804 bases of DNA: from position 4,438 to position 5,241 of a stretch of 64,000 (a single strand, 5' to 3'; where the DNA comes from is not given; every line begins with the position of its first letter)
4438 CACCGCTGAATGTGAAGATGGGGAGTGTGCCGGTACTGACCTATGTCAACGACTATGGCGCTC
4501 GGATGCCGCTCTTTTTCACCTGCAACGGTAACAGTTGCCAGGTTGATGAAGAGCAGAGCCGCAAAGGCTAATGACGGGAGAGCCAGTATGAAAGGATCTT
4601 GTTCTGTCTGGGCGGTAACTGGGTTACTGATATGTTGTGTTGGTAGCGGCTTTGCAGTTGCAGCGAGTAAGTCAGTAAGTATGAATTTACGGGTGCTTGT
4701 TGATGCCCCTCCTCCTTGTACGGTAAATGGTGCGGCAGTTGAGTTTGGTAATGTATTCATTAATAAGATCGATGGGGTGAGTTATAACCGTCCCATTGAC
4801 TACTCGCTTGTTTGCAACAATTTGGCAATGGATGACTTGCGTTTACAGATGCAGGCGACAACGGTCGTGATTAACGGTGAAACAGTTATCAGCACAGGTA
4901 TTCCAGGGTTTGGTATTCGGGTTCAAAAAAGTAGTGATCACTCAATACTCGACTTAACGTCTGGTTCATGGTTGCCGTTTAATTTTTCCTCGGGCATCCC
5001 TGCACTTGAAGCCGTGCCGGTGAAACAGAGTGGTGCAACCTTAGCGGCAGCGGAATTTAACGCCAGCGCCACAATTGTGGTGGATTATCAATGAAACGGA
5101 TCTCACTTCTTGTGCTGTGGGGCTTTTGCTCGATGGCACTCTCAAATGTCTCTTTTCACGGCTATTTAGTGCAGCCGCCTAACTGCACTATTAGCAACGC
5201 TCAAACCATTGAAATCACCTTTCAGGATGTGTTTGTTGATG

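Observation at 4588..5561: Tandem paralogous minor-subunit genes yfcR and yfcQ with overlapping stop/start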

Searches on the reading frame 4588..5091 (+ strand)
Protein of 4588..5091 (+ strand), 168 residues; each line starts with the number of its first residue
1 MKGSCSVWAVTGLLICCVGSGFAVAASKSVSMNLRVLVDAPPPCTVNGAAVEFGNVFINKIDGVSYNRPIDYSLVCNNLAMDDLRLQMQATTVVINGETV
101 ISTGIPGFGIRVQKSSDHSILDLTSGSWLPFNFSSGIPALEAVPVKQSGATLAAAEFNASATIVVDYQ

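Call 5: search_protein_families(library=pfam, proteins=[window:4588-5091:+], max_evalue=0.1)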
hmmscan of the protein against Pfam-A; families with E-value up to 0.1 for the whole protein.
window:4588-5091:+ (168 aa): 1 family
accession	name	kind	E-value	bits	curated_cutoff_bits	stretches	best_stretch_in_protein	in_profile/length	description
PF00419.26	Fimbrial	-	3.4e-14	53.8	25.6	1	35-168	6-151/151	Fimbrial protein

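Call 10: search_solved_structures(query=window:4588-5091:+, max_evalue=1)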
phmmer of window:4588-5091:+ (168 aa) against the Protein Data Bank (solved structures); distinct sequences matched with E-value up to 1: 1.
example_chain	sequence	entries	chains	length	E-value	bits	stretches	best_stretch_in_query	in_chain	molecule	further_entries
5ore_A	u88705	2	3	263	0.0063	19.7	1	2-154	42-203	Octopine-binding periplasmic protein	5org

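Call 28: search_solved_structures(query=A1, max_evalue=1)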
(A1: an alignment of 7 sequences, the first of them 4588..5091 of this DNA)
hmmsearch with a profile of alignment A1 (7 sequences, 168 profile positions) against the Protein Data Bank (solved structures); distinct sequences matched with E-value up to 1: 6.
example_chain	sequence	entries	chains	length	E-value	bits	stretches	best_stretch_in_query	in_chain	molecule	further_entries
7lhi_F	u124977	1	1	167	2.7e-07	33.3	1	17-166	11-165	Fimbrial protein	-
2w07_B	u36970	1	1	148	1e-06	31.4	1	42-167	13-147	MINOR PILIN SUBUNIT PAPF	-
1n0l_B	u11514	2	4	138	0.0085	18.7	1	42-167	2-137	mature Fimbrial protein PapE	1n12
2uy6_B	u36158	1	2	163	0.07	15.7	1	37-168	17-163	PAP FIMBRIAL MAJOR PILIN PROTEIN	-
1e79_I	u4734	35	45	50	0.85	12.2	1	69-101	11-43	ATP SYNTHASE EPSILON CHAIN | BOVINE MITOCHONDRIAL F1-ATPASE | ATP SYNTHASE SUBUNIT EPSILON, MITOCHONDRIAL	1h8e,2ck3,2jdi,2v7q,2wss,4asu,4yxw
2w6h_I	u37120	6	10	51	0.88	12.1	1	69-101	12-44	ATP SYNTHASE SUBUNIT EPSILON, MITOCHONDRIAL | ATP synthase F(1) complex subunit epsilon, mitochondrial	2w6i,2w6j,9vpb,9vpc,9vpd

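Call 31: search_solved_structures(query=A1, max_evalue=0.1, show_alignments=4)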
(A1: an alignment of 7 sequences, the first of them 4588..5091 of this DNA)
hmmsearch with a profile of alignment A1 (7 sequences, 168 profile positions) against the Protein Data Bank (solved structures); distinct sequences matched with E-value up to 0.1: 4.
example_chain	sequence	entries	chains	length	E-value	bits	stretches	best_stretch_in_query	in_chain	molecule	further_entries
7lhi_F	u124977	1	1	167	2.7e-07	33.3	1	17-166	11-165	Fimbrial protein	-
2w07_B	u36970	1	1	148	1e-06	31.4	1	42-167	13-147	MINOR PILIN SUBUNIT PAPF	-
1n0l_B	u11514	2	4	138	0.0085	18.7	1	42-167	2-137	mature Fimbrial protein PapE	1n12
2uy6_B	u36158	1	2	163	0.07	15.7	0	37-168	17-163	PAP FIMBRIAL MAJOR PILIN PROTEIN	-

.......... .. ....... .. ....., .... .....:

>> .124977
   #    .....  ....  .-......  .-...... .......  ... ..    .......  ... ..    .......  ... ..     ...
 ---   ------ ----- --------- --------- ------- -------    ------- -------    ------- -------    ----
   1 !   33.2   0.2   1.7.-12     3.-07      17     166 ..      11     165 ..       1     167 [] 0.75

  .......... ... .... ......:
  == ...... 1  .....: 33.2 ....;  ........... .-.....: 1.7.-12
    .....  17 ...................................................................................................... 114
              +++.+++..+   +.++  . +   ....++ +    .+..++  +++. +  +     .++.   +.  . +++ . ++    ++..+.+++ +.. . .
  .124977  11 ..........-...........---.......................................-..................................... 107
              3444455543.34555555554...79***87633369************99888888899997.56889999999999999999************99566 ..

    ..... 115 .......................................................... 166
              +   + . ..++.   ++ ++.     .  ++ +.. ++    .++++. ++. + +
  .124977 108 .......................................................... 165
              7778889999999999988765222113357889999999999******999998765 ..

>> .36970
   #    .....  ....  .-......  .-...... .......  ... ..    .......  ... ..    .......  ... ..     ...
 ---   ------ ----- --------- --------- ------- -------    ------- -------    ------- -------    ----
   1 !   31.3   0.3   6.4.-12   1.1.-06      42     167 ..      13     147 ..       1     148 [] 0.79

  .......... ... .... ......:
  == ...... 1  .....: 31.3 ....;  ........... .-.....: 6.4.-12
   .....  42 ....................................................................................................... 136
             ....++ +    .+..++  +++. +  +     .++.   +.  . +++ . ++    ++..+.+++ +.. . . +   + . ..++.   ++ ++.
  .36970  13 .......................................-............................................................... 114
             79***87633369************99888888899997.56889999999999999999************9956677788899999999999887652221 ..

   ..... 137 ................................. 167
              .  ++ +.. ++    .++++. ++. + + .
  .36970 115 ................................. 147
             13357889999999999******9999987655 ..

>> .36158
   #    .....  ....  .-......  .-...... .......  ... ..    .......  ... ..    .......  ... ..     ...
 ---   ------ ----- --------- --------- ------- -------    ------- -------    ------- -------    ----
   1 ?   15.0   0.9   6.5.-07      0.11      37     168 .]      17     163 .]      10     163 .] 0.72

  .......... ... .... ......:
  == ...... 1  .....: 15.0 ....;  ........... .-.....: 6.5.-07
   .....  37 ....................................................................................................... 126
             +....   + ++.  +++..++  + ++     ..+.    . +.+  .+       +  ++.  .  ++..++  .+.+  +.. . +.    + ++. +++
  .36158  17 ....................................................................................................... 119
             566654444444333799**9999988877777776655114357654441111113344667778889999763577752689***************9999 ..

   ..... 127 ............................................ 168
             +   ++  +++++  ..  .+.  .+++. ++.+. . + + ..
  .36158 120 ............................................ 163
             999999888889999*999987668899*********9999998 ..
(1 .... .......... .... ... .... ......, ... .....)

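Call 39: search_protein_representatives(alignment_id=A4)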
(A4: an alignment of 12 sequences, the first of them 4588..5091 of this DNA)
Query: 12 sequences, 166 profile positions. Proteins with E-value up to 0.001 (for the whole library): 1227; up to 1e-10: 779; up to 1e-30: 63. The best 150 are listed.
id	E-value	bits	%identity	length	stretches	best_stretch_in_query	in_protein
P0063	3.6e-55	202.1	-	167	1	8-166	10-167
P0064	9.1e-55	200.8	-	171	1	7-166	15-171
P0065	3.5e-50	185.9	-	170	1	11-166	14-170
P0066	1.5e-45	170.8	-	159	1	9-166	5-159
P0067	2.4e-40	153.9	-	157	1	11-166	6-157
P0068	1.2e-39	151.7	-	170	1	14-166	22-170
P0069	1.5e-38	148.0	-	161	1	7-165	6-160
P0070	8.6e-38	145.6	-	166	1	1-166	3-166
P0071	1.7e-37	144.6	-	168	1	11-166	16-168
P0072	2.9e-37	143.9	-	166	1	10-166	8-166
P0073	7.1e-37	142.6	-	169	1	3-166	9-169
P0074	1.3e-36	141.7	-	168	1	10-166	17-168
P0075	2.1e-36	141.0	-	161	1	9-166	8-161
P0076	8.2e-36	139.1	-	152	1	9-115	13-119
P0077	9.7e-36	138.9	-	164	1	8-166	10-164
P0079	1.6e-35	138.2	-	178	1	24-166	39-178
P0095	8.2e-34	132.6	-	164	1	7-166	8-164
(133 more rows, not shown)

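Call 43: find_encoding_contigs(protein=P0068, flank=7000, max_places=1)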
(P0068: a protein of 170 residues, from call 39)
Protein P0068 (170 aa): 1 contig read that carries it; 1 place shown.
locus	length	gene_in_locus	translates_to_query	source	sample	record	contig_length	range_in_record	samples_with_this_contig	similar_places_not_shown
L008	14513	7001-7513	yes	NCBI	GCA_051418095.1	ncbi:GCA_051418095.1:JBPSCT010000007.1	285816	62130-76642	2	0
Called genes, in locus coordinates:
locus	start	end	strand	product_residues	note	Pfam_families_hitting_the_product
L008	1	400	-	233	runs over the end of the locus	PF00486:Trans_reg_C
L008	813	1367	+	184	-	PF00419:Fimbrial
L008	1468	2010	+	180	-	-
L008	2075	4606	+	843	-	PF13954:PapC_N, PF00577:Usher, PF13953:PapC_C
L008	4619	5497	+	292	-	-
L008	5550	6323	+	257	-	PF00345:PapD_N, PF02753:PapD_C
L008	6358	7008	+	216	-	PF00419:Fimbrial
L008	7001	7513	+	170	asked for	PF00419:Fimbrial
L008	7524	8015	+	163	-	PF00419:Fimbrial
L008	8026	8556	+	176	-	PF00419:Fimbrial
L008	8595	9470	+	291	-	PF24223:MrpH_C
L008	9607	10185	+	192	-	PF00196:GerE, PF08281:Sigma70_r4_2 (faint)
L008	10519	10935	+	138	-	PF11162:DUF2946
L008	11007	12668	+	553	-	PF03929:PepSY_TM, PF10749:DUF2534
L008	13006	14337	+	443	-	-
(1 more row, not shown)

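Call 44: find_encoding_contigs(protein=P0070, flank=7000, max_places=1)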
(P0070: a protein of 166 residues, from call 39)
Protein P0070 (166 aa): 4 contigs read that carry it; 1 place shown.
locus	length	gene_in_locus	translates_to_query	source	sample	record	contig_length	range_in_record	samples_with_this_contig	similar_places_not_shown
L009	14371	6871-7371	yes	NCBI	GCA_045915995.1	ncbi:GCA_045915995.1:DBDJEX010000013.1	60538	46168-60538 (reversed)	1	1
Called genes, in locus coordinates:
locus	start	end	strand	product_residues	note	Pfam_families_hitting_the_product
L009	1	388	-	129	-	PF00486:Trans_reg_C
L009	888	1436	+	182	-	PF00419:Fimbrial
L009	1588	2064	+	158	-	PF00419:Fimbrial (weak)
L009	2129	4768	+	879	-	PF13954:PapC_N, PF00577:Usher, PF13953:PapC_C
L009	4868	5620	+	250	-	PF00345:PapD_N, PF02753:PapD_C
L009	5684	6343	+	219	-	PF00419:Fimbrial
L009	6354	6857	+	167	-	PF00419:Fimbrial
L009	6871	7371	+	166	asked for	PF00419:Fimbrial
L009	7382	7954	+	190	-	PF00419:Fimbrial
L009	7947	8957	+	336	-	PF00078:RVT_1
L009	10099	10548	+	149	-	PF00196:GerE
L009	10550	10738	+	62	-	-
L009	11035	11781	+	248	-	-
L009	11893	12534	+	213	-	PF06551:DUF1120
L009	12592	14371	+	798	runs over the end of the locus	PF13954:PapC_N (weak), PF00577:Usher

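Call 45: find_encoding_contigs(protein=P0079, flank=7000, max_places=1)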
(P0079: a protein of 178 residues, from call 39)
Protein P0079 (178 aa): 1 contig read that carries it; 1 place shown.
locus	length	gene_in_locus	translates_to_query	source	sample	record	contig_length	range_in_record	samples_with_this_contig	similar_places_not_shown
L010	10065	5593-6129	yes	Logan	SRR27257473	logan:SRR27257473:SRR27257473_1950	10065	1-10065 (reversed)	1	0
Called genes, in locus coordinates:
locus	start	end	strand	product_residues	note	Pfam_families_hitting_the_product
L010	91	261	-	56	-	-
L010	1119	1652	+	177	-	PF00419:Fimbrial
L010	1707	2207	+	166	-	-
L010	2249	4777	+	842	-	PF13954:PapC_N, PF00577:Usher, PF13953:PapC_C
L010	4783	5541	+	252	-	PF00345:PapD_N, PF02753:PapD_C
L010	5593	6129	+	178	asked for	PF00419:Fimbrial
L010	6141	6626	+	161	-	PF00419:Fimbrial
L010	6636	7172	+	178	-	PF00419:Fimbrial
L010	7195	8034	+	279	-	PF24222:MrpH_N, PF24223:MrpH_C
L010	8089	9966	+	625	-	PF15864:PglL_A, PF04932:Wzy_C, PF11846:Wzy_C_2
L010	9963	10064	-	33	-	?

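Call 46: find_encoding_contigs(protein=P0095, flank=7000, max_places=1)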
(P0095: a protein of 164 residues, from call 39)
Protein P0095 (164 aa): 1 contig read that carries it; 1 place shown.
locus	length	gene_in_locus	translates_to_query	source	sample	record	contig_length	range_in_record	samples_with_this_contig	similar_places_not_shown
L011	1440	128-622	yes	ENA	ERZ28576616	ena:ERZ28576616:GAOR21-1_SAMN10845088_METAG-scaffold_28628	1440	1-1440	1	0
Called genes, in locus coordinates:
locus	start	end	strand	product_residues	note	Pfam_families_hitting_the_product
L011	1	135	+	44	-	?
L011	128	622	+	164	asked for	PF00419:Fimbrial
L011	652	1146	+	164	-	PF00419:Fimbrial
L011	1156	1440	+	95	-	?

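Call 54: search_protein_families(library=ncbifam, proteins=[window:4588-5091:+], max_evalue=0.01)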
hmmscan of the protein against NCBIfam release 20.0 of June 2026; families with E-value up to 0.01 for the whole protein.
window:4588-5091:+ (168 aa): 4 families
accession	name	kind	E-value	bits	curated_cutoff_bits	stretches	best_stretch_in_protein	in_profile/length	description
NF011814.0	PRK15286.1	equivalog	4.4e-46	156.5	264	1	22-168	23-170/170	putative minor fimbrial subunit StfE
NF011806.0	PRK15275.1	equivalog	2e-43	148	250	1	7-168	6-168/168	putative fimbrial protein SteD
NF011815.0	PRK15287.1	equivalog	5.4e-22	78.2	253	1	14-168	6-158/158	fimbrial minor subunit StfF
NF011807.0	PRK15276.1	equivalog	8.9e-18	64.8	252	1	39-168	27-156/156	putative fimbrial subunit SteE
